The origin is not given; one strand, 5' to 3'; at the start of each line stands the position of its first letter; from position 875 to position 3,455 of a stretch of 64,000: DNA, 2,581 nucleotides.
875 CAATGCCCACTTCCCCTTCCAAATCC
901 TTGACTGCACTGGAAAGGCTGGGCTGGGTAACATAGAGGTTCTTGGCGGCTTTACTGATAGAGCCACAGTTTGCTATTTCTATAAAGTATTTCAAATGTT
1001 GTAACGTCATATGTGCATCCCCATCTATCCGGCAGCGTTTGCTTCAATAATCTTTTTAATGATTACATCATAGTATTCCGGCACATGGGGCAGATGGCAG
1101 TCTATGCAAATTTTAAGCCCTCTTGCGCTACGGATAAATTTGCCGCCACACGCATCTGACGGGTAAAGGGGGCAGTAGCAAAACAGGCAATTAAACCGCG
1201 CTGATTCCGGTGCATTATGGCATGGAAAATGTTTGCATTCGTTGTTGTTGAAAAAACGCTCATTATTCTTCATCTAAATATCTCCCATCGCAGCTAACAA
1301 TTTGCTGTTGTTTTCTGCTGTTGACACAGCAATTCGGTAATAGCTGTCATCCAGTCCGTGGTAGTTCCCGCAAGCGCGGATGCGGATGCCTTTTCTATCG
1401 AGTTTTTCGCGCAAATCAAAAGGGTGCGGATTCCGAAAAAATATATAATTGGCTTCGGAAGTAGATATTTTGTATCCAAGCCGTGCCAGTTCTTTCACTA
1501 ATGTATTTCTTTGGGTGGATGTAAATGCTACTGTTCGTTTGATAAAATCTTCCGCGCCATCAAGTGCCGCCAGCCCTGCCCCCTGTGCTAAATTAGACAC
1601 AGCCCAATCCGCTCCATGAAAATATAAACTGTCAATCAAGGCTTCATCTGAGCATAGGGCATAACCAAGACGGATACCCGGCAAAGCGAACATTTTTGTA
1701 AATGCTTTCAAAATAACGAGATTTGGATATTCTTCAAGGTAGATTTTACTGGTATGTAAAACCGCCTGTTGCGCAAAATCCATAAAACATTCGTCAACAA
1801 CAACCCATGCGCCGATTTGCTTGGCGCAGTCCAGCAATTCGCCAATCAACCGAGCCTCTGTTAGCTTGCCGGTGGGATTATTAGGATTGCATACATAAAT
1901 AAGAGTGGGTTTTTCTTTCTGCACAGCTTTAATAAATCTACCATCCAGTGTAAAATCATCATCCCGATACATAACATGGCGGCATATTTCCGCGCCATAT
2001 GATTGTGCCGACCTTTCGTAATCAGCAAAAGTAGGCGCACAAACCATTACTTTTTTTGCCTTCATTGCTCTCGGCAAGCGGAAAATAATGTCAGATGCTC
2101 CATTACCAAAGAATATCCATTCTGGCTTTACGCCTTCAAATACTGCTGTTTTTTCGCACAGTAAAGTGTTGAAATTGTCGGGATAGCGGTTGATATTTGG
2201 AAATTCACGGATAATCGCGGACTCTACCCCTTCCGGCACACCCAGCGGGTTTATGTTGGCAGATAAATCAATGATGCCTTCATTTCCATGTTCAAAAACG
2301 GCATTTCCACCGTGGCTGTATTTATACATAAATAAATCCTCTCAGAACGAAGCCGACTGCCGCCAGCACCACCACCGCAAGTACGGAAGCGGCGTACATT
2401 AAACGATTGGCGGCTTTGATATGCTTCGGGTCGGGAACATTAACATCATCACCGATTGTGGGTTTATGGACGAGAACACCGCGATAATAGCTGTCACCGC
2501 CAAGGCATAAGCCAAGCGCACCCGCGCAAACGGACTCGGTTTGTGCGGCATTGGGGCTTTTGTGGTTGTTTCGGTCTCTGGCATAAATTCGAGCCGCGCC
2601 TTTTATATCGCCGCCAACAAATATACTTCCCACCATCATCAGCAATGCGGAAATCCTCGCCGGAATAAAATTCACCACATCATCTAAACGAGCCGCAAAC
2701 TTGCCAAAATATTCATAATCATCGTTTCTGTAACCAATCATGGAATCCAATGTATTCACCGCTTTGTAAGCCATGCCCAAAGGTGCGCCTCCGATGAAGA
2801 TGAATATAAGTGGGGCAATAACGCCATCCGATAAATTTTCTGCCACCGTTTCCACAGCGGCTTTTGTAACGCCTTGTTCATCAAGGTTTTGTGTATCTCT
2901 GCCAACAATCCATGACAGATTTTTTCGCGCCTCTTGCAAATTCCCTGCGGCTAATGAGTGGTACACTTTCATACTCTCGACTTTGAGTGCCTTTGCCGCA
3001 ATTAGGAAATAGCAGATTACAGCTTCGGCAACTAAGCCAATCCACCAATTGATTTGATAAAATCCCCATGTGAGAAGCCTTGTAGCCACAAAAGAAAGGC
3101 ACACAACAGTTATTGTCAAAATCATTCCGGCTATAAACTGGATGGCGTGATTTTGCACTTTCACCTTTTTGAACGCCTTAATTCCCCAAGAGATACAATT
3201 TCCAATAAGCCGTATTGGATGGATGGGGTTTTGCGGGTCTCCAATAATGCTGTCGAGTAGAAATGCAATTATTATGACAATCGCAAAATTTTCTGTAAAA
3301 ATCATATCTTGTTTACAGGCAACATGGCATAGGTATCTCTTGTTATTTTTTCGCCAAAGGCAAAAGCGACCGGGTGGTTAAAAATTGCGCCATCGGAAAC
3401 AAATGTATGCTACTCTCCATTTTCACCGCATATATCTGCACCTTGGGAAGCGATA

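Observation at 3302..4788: CobQ stripped of its glutaminase domain, coupled to a Dph6-like PP-loop amidoligase inside a B12-riboswitch salvage operon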

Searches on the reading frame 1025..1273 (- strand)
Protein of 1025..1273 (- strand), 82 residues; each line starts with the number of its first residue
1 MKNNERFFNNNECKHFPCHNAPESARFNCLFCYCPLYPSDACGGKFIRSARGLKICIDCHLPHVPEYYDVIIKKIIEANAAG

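Call 7: search_protein_families(library=pfam, proteins=[window:1025-1273:-], max_evalue=0.01)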
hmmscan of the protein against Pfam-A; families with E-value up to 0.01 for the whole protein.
window:1025-1273:- (82 aa): 1 family
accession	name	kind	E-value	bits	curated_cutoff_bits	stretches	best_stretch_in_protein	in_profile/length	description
PF04071.17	zf-like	-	3.1e-21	75.5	27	1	6-77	3-73/82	Cysteine-rich small domain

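Call 8: search_protein_families(library=ncbifam, proteins=[window:1025-1273:-], max_evalue=0.01)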
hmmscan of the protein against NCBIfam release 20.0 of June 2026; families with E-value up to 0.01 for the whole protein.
window:1025-1273:- (82 aa): 0 families

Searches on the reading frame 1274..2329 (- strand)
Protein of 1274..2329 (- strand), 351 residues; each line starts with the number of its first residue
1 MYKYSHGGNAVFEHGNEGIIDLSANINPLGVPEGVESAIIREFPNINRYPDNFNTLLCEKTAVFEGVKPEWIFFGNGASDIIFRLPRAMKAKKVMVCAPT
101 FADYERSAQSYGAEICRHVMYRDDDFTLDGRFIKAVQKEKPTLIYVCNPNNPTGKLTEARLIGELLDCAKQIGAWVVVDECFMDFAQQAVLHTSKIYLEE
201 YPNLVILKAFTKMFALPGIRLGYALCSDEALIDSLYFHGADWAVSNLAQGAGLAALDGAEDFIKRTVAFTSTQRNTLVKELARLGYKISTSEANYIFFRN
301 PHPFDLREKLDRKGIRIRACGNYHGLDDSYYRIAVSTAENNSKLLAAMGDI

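Call 7: search_protein_families(library=pfam, proteins=[window:1274-2329:-], max_evalue=0.01)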
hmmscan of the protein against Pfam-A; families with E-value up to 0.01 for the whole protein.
window:1274-2329:- (351 aa): 2 families
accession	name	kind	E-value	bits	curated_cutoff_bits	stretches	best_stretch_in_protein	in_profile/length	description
PF00155.27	Aminotran_1_2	-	1.4e-48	166.4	19.7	1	19-347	3-360/361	Aminotransferase class I and II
PF01053.26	Cys_Met_Meta_PP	-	0.0082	15.2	27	0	130-184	127-178/381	Cys/Met metabolism PLP-dependent enzyme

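Call 8: search_protein_families(library=ncbifam, proteins=[window:1274-2329:-], max_evalue=0.01)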
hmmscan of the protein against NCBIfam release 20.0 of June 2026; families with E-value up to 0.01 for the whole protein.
window:1274-2329:- (351 aa): 74 families (the best 25 are shown)
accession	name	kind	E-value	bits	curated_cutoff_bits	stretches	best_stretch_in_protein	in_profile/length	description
TIGR01140.1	L_thr_O3P_dcar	equivalog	2.3e-80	270.2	290.55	1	6-348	1-330/331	threonine-phosphate decarboxylase CobD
TIGR01141.1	hisC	equivalog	2.9e-71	240.2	276.55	1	12-350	15-348/349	histidinol-phosphate transaminase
NF005915.1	PRK07908.1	equivalog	1e-52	179.6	360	1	6-348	5-331/332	Rv2231c family histidinol phosphate aminotransferase CobC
NF053748.1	bifunc_CobBC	exception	6.9e-49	166.9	950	1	16-348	479-796/797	bifunctional hydrogenobyrinic acid a,c-diamide synthase/histidinol phosphate aminotransferase CobBC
NF002878.0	PRK03321.1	subfamily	8e-47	159.7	374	1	18-348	23-345/352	histidinol-phosphate transaminase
NF003496.0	PRK05166.1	equivalog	1.1e-45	156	540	1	14-349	33-367/373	histidinol-phosphate transaminase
NF002877.0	PRK03317.1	equivalog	2.6e-44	151.6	409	1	22-349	36-364/374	histidinol-phosphate transaminase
NF005021.0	PRK06425.1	equivalog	4.1e-39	134.6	353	1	5-349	3-328/335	histidinol-phosphate aminotransferase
NF006225.0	PRK08354.1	equivalog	2.2e-36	125.8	288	1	2-350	4-314/318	putative aminotransferase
NF006580.0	PRK09105.1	subfamily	1.4e-34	119.5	444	1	13-300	42-321/375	pyridoxal phosphate-dependent aminotransferase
NF002726.0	PRK02610.1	equivalog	2.1e-31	109.2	391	1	22-347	33-364/374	histidinol-phosphate transaminase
NF051461.1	pyoverd_PtaA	equivalog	1.1e-29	103.3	500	1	17-318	34-329/359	pyoverdine biosynthesis transaminase PtaA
NF041364.1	GntC_guanitoxin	equivalog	1.1e-27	96.8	415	1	76-301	67-300/356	guanitoxin biosynthesis PLP-dependent (S)-gamma-hydroxy-L-arginine cyclodehydratase GntC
NF006014.0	PRK08153.1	equivalog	4e-26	91.8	510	1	22-296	38-306/370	pyridoxal phosphate-dependent aminotransferase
NF005744.0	PRK07568.1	subfamily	4e-23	81.9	389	1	67-289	86-313/398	pyridoxal phosphate-dependent aminotransferase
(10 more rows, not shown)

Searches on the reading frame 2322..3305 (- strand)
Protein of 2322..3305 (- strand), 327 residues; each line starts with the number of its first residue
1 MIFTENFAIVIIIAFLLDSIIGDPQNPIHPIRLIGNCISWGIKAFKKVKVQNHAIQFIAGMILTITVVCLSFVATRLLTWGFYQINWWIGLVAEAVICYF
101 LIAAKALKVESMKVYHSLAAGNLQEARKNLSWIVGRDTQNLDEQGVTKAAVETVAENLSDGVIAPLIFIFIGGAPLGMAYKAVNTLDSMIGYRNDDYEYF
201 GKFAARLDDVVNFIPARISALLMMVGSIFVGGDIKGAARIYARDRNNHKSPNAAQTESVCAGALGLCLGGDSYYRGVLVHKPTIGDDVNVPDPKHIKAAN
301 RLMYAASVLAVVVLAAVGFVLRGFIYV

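Call 7: search_protein_families(library=pfam, proteins=[window:2322-3305:-], max_evalue=0.01)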
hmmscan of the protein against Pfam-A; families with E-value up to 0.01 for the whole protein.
window:2322-3305:- (327 aa): 1 family
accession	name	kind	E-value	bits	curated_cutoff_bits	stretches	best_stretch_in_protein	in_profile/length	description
PF03186.18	CobD_Cbib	-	7.9e-106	353.9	34.4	1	11-303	1-282/282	CobD/Cbib protein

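Call 8: search_protein_families(library=ncbifam, proteins=[window:2322-3305:-], max_evalue=0.01)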
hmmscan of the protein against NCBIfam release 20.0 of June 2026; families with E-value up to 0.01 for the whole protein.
window:2322-3305:- (327 aa): 5 families
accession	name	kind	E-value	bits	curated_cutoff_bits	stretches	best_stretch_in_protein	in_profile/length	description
TIGR00380.1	cobal_cbiB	equivalog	2.6e-71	240.4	165.9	1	9-317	5-301/305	adenosylcobinamide-phosphate synthase CbiB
NF002276.0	PRK01209.1-4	equivalog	9.5e-70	235.6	381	1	6-317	8-310/322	cobalamin biosynthesis protein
NF002281.0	PRK01209.2-5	equivalog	5.8e-69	232.8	273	1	8-315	5-300/311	cobalamin biosynthesis protein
NF006476.0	PRK08878.1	equivalog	3.3e-21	75.9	322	1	4-317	9-308/317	cobalamin biosynthesis family protein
NF005792.0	PRK07630.1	equivalog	3e-16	59.3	291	1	59-316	46-304/312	CobD/CbiB family protein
